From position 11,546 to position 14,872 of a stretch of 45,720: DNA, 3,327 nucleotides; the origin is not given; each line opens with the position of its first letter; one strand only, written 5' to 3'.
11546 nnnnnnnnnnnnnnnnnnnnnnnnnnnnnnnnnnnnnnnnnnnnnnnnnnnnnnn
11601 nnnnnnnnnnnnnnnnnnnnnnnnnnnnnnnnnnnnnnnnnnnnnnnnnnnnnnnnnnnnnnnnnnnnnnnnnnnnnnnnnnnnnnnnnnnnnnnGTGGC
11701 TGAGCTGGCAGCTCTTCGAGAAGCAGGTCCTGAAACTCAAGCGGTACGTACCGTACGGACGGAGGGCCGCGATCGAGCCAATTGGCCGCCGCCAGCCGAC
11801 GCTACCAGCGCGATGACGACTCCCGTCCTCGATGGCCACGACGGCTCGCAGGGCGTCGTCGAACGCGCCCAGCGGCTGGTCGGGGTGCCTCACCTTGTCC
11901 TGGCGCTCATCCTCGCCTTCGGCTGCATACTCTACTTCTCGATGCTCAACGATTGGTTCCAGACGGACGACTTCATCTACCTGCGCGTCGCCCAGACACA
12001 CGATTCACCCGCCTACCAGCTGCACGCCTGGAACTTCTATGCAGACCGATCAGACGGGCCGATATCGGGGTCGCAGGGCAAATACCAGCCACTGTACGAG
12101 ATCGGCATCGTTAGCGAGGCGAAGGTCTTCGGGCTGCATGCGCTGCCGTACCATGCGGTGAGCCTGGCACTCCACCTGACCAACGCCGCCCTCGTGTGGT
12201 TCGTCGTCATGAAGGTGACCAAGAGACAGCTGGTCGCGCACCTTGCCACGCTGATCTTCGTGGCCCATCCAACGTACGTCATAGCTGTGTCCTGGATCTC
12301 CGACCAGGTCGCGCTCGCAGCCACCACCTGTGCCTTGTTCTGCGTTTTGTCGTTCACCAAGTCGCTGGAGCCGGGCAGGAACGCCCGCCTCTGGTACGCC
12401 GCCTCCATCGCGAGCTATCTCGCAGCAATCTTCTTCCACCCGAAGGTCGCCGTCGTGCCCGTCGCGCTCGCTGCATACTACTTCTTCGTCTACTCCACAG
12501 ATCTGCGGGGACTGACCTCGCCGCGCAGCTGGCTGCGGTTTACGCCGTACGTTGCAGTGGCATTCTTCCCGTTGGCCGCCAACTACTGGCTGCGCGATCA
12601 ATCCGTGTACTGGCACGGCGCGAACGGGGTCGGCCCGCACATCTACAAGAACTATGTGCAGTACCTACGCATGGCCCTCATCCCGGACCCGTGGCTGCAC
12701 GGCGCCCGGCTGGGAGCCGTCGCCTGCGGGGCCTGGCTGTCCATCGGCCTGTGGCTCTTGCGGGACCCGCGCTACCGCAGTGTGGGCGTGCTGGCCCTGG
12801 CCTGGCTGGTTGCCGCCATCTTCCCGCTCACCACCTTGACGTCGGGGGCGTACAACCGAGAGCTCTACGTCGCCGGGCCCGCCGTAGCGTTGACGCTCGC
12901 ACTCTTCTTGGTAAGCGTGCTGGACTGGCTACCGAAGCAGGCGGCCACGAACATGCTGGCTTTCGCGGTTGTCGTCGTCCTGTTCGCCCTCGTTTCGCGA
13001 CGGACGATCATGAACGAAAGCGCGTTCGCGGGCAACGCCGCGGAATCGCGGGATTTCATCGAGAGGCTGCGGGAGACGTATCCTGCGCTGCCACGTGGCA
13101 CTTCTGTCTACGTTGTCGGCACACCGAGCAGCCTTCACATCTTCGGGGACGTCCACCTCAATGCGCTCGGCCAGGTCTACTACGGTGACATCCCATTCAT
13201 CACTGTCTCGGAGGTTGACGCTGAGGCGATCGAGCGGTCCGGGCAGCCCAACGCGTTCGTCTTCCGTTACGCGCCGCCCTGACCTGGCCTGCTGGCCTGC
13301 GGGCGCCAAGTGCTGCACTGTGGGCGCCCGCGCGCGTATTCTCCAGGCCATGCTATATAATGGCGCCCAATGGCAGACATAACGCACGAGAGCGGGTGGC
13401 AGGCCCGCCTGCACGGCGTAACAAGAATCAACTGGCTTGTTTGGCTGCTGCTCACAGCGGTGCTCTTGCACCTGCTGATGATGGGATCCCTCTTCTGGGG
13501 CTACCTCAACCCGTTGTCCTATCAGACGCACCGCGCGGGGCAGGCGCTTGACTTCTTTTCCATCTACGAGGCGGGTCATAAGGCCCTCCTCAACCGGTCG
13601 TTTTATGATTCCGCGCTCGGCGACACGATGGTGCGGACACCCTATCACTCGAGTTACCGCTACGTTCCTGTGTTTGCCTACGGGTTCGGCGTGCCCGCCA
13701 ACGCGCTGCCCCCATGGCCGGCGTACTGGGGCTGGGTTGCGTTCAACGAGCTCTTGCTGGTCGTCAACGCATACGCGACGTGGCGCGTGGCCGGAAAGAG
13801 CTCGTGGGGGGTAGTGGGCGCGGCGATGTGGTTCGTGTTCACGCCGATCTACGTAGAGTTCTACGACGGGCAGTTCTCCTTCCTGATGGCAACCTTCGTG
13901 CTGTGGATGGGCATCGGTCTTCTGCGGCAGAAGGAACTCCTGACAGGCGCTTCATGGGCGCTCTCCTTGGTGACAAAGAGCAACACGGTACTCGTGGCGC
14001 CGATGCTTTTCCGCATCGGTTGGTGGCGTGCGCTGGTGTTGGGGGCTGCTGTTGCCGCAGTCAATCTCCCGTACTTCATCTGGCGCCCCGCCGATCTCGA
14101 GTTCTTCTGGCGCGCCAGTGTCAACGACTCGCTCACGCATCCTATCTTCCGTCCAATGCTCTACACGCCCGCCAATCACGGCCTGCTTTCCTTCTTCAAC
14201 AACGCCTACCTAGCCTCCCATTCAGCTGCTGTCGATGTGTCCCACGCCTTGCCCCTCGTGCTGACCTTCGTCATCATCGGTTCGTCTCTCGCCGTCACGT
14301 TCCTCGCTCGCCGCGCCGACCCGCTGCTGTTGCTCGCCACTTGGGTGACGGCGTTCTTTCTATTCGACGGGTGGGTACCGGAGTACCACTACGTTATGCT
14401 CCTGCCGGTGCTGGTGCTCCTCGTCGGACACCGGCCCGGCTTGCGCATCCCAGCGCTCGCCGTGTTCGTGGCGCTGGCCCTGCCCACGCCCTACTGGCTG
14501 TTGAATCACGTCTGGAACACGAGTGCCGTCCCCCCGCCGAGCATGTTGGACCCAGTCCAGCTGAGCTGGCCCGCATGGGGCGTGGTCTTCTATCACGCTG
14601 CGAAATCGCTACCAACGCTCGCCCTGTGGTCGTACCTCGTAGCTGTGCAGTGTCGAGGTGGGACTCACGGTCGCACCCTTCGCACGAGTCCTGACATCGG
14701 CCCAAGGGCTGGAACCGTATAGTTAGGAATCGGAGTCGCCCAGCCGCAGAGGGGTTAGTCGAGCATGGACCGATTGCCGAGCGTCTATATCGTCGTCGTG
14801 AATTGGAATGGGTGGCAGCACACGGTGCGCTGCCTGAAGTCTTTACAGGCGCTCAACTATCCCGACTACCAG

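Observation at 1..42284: A 42-kb two-stage envelope-glycan locus: gac/rgp-like logic with an expanded GT-C and tailoring arm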

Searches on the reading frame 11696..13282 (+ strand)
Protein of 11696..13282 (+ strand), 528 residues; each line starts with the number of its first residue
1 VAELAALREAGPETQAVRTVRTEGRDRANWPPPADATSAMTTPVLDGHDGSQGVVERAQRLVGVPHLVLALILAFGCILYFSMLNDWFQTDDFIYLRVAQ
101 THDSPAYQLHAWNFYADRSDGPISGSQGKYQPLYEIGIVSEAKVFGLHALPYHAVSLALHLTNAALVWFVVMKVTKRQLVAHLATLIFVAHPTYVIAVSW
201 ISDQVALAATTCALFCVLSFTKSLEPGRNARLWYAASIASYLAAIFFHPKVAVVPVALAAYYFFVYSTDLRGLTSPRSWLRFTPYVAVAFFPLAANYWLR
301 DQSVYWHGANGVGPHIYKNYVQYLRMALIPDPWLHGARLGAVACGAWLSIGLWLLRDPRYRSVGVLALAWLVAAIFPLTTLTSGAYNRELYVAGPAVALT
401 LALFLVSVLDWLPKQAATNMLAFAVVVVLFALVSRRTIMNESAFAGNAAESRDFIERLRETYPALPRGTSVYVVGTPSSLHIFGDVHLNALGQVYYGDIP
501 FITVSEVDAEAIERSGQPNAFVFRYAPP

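Call 5: search_protein_families(library=pfam, proteins=[window:11696-13282:+], max_evalue=0.01)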
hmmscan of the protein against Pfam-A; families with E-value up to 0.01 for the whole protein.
window:11696-13282:+ (528 aa): 0 families

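Call 9: search_protein_families(library=ncbifam, proteins=[window:11696-13282:+], max_evalue=0.001)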
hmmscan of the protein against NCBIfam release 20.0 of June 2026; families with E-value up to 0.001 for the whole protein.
window:11696-13282:+ (528 aa): 0 families

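Call 13: search_solved_structures(query=window:11813-13282:+, max_evalue=10)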
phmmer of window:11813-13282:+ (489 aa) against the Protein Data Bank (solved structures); distinct sequences matched with E-value up to 10: 3.
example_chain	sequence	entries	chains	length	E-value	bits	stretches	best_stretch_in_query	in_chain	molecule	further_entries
3p14_A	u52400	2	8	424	0.27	13.4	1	19-97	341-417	L-rhamnose isomerase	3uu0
3uva_A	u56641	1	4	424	0.27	13.4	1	19-97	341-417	L-Rhamnose isomerase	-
3uxi_A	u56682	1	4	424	0.27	13.4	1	19-97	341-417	L-Rhamnose isomerase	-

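Call 16: find_homologous_proteins(query=window:11813-13282:+, max_evalue=0.00001)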
Query window:11813-13282:+ (489 aa): 8 proteins with E <= 0.00001 among 8000 candidates.
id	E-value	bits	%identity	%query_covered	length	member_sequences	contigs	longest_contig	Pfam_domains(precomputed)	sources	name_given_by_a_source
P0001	0.0e+0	1102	100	100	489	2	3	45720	-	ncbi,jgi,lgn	jgi:hypothetical protein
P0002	1.1e-241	821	78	97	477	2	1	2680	-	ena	-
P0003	1.0e-173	597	57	99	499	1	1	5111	-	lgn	-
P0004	3.3e-121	424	45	96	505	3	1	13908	-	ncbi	-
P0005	2.2e-117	411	44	92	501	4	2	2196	-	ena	-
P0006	4.5e-45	173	41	62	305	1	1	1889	-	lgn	-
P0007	1.6e-41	161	31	88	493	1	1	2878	-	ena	-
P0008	3.1e-6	45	30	16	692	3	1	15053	PF13431.13,PF23914.2,PF13414.13,PF13176.13,PF13428.13,PF13374.13,PF14559.13,PF13371.13,PF00515.35,PF13424.13,PF21033.5,PF13432.13,PF13181.13,PF07719.24,PF13174.13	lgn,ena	-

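Call 30: predict_structure(alignment_id=A1)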
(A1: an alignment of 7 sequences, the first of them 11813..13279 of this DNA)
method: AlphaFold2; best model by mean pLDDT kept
length: 489 residues; sequences in the alignment: 7
mean_pLDDT: 61.7   pTM: 0.57
mean pLDDT of the five models: 61.7, 57.0, 56.6, 56.0, 51.2
residues with pLDDT >= 90: 13; 70-90: 163; 50-70: 177; < 50: 136
segments of 3 or more residues with pLDDT < 50: 1-14, 46-109, 264-301, 338-351, 443-445
pLDDT, mean of each block of 10 residues (from residue 1): 34 50 73 84 52 38 35 33 34 34 42 73 87 76 76 62 66 87 84 91 79 76 72 71 85 68 47 32 34 37 56 64 63 55 40 58 62 60 65 59 57 70 79 75 52 58 81 86 75
secondary structure, 60 per line:
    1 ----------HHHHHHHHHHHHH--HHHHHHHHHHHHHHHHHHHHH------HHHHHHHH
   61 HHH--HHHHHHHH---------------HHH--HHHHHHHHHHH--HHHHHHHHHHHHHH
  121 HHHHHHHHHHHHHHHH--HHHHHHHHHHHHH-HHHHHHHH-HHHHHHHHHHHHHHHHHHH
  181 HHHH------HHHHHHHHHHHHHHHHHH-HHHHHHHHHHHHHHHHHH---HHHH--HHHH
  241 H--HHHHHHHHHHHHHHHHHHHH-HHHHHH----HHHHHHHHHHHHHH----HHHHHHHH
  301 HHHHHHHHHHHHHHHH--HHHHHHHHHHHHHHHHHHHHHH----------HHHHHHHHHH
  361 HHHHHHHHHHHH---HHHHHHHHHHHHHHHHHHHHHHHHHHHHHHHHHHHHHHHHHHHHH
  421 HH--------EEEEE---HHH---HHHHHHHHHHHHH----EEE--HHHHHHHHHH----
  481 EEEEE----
elements in order: H11-23 H26-46 H53-63 H66-73 H94-104 H107-136 H139-151 H153-160 H162-184 H191-208 H210-227 H231-234 H237-241 H244-263 H265-270 H275-288 H293-316 H319-340 H351-372 H376-422 E431-435 H445-457 E462-464 H467-476 E481-485

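Call 37: fold_search(model_id=the predicted structure, library=pdb)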
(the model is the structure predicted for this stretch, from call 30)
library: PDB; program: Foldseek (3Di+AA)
matches with E <= 10: 223; with E <= 0.001: 0
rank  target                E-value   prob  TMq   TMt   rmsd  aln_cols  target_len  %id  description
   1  8age_A                2.0e-03  1.00  0.36  0.29  14.2       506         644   13  Structure of yeast oligosaccharylransferase complex with acceptor peptide bound (released 2022-12-07)
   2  5ogl_A                4.2e-03  1.00  0.32  0.24  14.4       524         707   12  Structure of bacterial oligosaccharyltransferase PglB in complex with an acceptor peptide and an lipid-linked oligosac (released 2017-10-25)
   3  6ezn_F                5.4e-03  1.00  0.35  0.28  16.9       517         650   12  Cryo-EM structure of the yeast oligosaccharyltransferase (OST) complex (released 2018-01-17)
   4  8agb_A                5.7e-03  1.00  0.35  0.28  17.0       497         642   13  Structure of yeast oligosaccharylransferase complex with lipid-linked oligosaccharide bound (released 2022-12-07)
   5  5gmy_A                2.0e-02  0.99  0.29  0.19  16.4       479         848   14  Crystal structure of the Archaeoglobus fulgidus oligosaccharyltransferase (O29867_ARCFU) tethered with an acceptor pep (released 2017-02-01)
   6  8agc_A                2.5e-02  1.00  0.36  0.27  13.4       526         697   12  Structure of yeast oligosaccharylransferase complex with lipid-linked oligosaccharide and non-acceptor peptide bound (released 2022-12-07)
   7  3waj                  2.7e-02  0.98  0.26  0.18  19.6       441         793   14  Crystal structure of the Archaeoglobus fulgidus oligosaccharyltransferase (O29867_ARCFU) complex with Zn and sulfate (released 2013-10-30)
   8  7e9s_A                2.8e-02  0.99  0.29  0.18  16.6       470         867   14  Archaeal oligosaccharyltransferase AglB from Archaeoglobus fulgidus in complex with an inhibitory peptide and a dolich (released 2021-09-08)
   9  5f15                  5.7e-02  0.98  0.32  0.29  13.0       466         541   14  Crystal Structure of ArnT from Cupriavidus metallidurans bound to Undecaprenyl phosphate (released 2016-02-17)
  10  7zli_A                1.4e-01  0.60  0.24  0.20  14.1       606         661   10  Cryo-EM structure of C-mannosyltransferase CeDPY19, in complex with Dol25-P-Man and bound to CMT2-Fab and anti-Fab nan (released 2023-01-11)
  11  8pn9_A                1.5e-01  0.91  0.34  0.27  19.6       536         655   13  Structure of human oligosaccharyltransferase OST-A complex bound to NGI-1 (released 2024-05-08)
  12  6tpk                  1.7e-01  0.18  0.13  0.13  23.3       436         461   13  Crystal structure of the human oxytocin receptor (released 2020-08-05)
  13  8b71_A                3.0e-01  0.10  0.11  0.11  20.9       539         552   12  Upright KimA dimer with bound c-di-AMP from B. subtilis (released 2023-01-18)
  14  7zlg_A                5.5e-01  0.51  0.30  0.24  13.1       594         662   10  Cryo-EM structure of C-mannosyltransferase CeDPY19, in complex with acceptor peptide and bound to CMT2-Fab and anti-Fa (released 2023-01-11)
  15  7zlh_A                6.3e-01  0.54  0.32  0.26  12.9       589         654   10  Cryo-EM structure of C-mannosyltransferase CeDPY19, in apo state, bound to CMT2-Fab and anti-Fab nanobody (released 2023-01-11)
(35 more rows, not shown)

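Call 41: find_encoding_contigs(protein=P0004, flank=10000, max_places=1)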
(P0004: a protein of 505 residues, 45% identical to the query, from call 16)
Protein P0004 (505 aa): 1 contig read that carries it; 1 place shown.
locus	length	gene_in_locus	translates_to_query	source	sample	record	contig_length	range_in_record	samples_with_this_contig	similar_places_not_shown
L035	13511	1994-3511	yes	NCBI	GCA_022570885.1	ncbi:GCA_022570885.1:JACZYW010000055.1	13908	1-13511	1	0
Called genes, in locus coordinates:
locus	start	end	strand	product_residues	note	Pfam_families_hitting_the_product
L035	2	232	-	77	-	?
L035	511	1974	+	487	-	-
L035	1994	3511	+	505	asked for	-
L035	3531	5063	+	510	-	-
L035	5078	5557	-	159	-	PF07883:Cupin_2 (weak), PF00908:dTDP_sugar_isom (weak)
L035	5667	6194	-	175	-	PF00571:CBS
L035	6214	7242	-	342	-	PF02775:TPP_enzyme_C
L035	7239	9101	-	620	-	PF01558:POR, PF01855:POR_N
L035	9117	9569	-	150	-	PF00571:CBS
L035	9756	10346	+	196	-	PF04307:YdjM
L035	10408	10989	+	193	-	PF04307:YdjM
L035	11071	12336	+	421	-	PF02403:Seryl_tRNA_N, PF00587:tRNA-synt_2b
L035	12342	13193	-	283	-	PF04909:Amidohydro_2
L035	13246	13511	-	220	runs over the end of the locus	?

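Call 68: search_protein_representatives(alignment_id=A1)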
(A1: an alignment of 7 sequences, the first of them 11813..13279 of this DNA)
Query: 7 sequences, 491 profile positions. Proteins with E-value up to 0.001 (for the whole library): 63344; up to 1e-10: 20675; up to 1e-30: 143. The best 150 are listed.
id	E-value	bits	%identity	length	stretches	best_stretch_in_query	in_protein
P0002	6.5e-236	800.0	-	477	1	19-491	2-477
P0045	1.2e-202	690.3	-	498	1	2-490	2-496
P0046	2.4e-154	531.0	-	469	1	24-490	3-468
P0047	8.9e-136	469.8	-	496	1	16-489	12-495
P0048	4.7e-132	457.5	-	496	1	16-490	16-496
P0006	1.5e-121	422.9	-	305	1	190-491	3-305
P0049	4.4e-115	401.5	-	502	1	14-490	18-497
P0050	4.3e-114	398.2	-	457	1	32-489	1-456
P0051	1.7e-112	393.0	-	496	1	21-489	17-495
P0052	2.6e-112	392.4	-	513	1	14-489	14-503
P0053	5.7e-111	388.0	-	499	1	26-490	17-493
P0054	1.0e-109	383.8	-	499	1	8-475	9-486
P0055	3.1e-109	382.2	-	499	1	25-489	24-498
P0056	1.1e-107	377.1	-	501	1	25-490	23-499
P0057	5.1e-107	374.9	-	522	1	16-476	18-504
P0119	8.2e-47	176.3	-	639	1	16-449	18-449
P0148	2.0e-36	142.1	-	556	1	28-408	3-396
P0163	1.7e-33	132.4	-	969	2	29-387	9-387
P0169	1.0e-32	129.9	-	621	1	30-489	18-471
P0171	1.8e-32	129.1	-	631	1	28-454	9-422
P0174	3.4e-32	128.1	-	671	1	33-406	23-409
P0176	7.1e-32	127.1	-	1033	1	33-486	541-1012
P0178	1.2e-31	126.4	-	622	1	31-446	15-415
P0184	6.1e-31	124.0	-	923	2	18-345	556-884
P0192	6.5e-30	120.6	-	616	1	31-403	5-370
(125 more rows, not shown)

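Call 69: search_protein_families(library=pfam, proteins=[P0119, P0148, P0163, P0169, P0171, P0174, P0176, P0178, P0184, P0192], max_evalue=0.001)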
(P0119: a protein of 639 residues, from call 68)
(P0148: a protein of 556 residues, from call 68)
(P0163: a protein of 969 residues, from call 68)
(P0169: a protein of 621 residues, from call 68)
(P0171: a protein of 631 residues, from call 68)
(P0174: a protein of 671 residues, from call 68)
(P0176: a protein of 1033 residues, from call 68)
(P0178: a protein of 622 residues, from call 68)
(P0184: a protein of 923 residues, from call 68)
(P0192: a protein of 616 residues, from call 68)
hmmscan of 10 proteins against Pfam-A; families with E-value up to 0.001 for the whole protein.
P0119 (639 aa): 2 families
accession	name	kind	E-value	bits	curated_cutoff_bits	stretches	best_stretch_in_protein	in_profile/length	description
PF13231.12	PMT_2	-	4.5e-09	37.2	26.1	1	91-246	4-153/160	Dolichyl-phosphate-mannose-protein mannosyltransferase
PF04188.19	Mannosyl_trans2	-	0.00068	19.5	22.4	1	109-207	114-208/443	Mannosyltransferase (PIG-V)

P0148 (556 aa): 10 families
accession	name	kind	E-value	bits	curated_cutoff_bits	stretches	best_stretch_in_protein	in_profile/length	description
PF07719.23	TPR_2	-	6e-12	45.1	27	1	414-438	2-26/34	Tetratricopeptide repeat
PF13431.12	TPR_17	-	2.2e-10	40.4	24.4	0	505-538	1-34/34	Tetratricopeptide repeat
PF13181.12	TPR_8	-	7.1e-10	38.7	25.7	0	414-438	2-26/34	Tetratricopeptide repeat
PF00515.34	TPR_1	-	4.4e-08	33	27.8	1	414-437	2-25/34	Tetratricopeptide repeat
PF14559.12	TPR_19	-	2.8e-07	31.2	25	0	499-538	7-46/68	Tetratricopeptide repeat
PF13424.12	TPR_12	-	1.4e-06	28.8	30.1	0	415-479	5-76/77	Tetratricopeptide repeat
PF13428.12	TPR_14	-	4.2e-06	27.3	23.5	0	493-526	11-44/44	Tetratricopeptide repeat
PF13432.12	TPR_16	-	5e-06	27.3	32.7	0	391-438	9-56/65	Tetratricopeptide repeat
PF13374.12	TPR_10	-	2.4e-05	24.7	27.5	0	415-441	4-30/42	Tetratricopeptide repeat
PF02366.24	PMT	-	0.00054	20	22.7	1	79-173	75-172/245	Dolichyl-phosphate-mannose-protein mannosyltransferase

P0163 (969 aa): 3 families
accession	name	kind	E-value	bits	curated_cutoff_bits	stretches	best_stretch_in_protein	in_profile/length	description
PF14559.12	TPR_19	-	1.3e-07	32.3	25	1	488-539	6-57/68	Tetratricopeptide repeat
PF07719.23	TPR_2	-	5.2e-06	26.6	27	0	511-539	5-33/34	Tetratricopeptide repeat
PF14561.12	TPR_20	-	0.00027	21.7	25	1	489-547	4-64/90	Tetratricopeptide repeat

P0169 (621 aa): 0 families

P0171 (631 aa): 1 family
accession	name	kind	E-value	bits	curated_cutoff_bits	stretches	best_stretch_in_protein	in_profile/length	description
PF13231.12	PMT_2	-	2.6e-08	34.7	26.1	1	72-223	4-151/160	Dolichyl-phosphate-mannose-protein mannosyltransferase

P0174 (671 aa): 11 families
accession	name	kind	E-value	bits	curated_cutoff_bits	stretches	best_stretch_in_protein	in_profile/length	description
PF14559.12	TPR_19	-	4.3e-15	56.2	25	2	547-608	1-62/68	Tetratricopeptide repeat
PF07719.23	TPR_2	-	8.8e-15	54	27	0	505-533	3-31/34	Tetratricopeptide repeat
PF13428.12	TPR_14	-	1.3e-12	47.5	23.5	0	471-504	2-35/44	Tetratricopeptide repeat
PF13432.12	TPR_16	-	4.5e-10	40.2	32.7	1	542-605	2-65/65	Tetratricopeptide repeat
PF13231.12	PMT_2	-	3.4e-08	34.3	26.1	1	95-237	16-151/160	Dolichyl-phosphate-mannose-protein mannosyltransferase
PF00515.34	TPR_1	-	4.1e-06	26.8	27.8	0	506-533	4-31/34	Tetratricopeptide repeat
PF13181.12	TPR_8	-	4.5e-06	26.8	25.7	0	471-503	2-34/34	Tetratricopeptide repeat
PF13414.12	TPR_11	-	4.7e-06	26.6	26.8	0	544-576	1-33/42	TPR repeat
PF13431.12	TPR_17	-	6.6e-05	23.3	24.4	0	460-490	3-33/34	Tetratricopeptide repeat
PF07721.20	TPR_4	-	0.00017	22.3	27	0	607-626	3-22/26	Tetratricopeptide repeat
PF25062.1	ARM_TT21_N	-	0.00047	20.4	40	0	493-602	85-199/222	Tetratricopeptide repeat protein 21 N-terminal ARM repeat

P0176 (1033 aa): 0 families

P0178 (622 aa): 0 families

P0184 (923 aa): 16 families
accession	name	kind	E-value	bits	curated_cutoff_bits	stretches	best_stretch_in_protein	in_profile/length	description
PF00515.34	TPR_1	-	1.6e-27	94.6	27.8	3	411-444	1-34/34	Tetratricopeptide repeat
PF07719.23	TPR_2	-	8.9e-27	91.4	27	3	298-331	1-34/34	Tetratricopeptide repeat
PF13181.12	TPR_8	-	6.3e-22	76.3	25.7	2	411-444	1-34/34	Tetratricopeptide repeat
PF13414.12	TPR_11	-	2.2e-21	75.7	26.8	2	393-425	10-42/42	TPR repeat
PF13432.12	TPR_16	-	9.2e-21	74.4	32.7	3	391-444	11-64/65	Tetratricopeptide repeat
PF13431.12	TPR_17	-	2.9e-18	65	24.4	2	400-429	2-31/34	Tetratricopeptide repeat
PF13428.12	TPR_14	-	5.2e-15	54.9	23.5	1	298-340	1-43/44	Tetratricopeptide repeat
PF13424.12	TPR_12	-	5.5e-14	52.5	30.1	2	353-406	20-74/77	Tetratricopeptide repeat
PF13176.12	TPR_7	-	2.2e-13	49.6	27.9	0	300-333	1-36/36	Tetratricopeptide repeat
PF14559.12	TPR_19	-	1.2e-12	48.4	25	2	391-445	5-59/68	Tetratricopeptide repeat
PF13174.12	TPR_6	-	7e-11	42.5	26.3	0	382-409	5-32/33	Tetratricopeptide repeat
PF23914.1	TPR_CcmH_CycH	-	1.8e-05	25.1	42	0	383-472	56-149/158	Cytochrome c-type biogenesis protein H TPR domain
PF12895.13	ANAPC3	-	9.5e-05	23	27.2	0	356-437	2-82/82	Anaphase-promoting complex, cyclosome, subunit 3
PF12569.14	NatA_aux_su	-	0.00046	19.7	33.3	0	382-439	43-101/515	N-terminal acetyltransferase A, auxiliary subunit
PF20308.4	TPR-S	-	0.00079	20.4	27.6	0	292-381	13-97/102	Tetratricopeptide Repeats-Sensor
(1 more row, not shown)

P0192 (616 aa): 0 families

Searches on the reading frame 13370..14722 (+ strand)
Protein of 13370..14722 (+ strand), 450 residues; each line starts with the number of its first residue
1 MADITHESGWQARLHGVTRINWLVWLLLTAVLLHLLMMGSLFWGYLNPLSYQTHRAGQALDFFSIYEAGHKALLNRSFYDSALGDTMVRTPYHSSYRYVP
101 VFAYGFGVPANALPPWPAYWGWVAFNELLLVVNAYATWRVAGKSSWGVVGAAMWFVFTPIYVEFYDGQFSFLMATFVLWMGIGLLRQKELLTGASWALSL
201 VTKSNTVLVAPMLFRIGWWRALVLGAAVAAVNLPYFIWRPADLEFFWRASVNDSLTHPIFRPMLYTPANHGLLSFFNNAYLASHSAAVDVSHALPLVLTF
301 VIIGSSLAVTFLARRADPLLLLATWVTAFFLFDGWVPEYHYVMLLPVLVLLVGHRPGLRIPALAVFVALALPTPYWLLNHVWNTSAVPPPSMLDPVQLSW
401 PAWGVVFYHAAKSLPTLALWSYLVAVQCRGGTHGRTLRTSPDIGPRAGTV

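Call 5: search_protein_families(library=pfam, proteins=[window:13370-14722:+], max_evalue=0.01)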
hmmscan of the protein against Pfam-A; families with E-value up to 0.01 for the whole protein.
window:13370-14722:+ (450 aa): 1 family
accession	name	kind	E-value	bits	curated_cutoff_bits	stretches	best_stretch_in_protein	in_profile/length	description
PF09594.16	GT87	-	2.5e-11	44.2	25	1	100-330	4-231/237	Glycosyltransferase family 87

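Call 9: search_protein_families(library=ncbifam, proteins=[window:13370-14722:+], max_evalue=0.001)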
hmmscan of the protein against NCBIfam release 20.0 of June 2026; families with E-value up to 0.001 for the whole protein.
window:13370-14722:+ (450 aa): 0 families
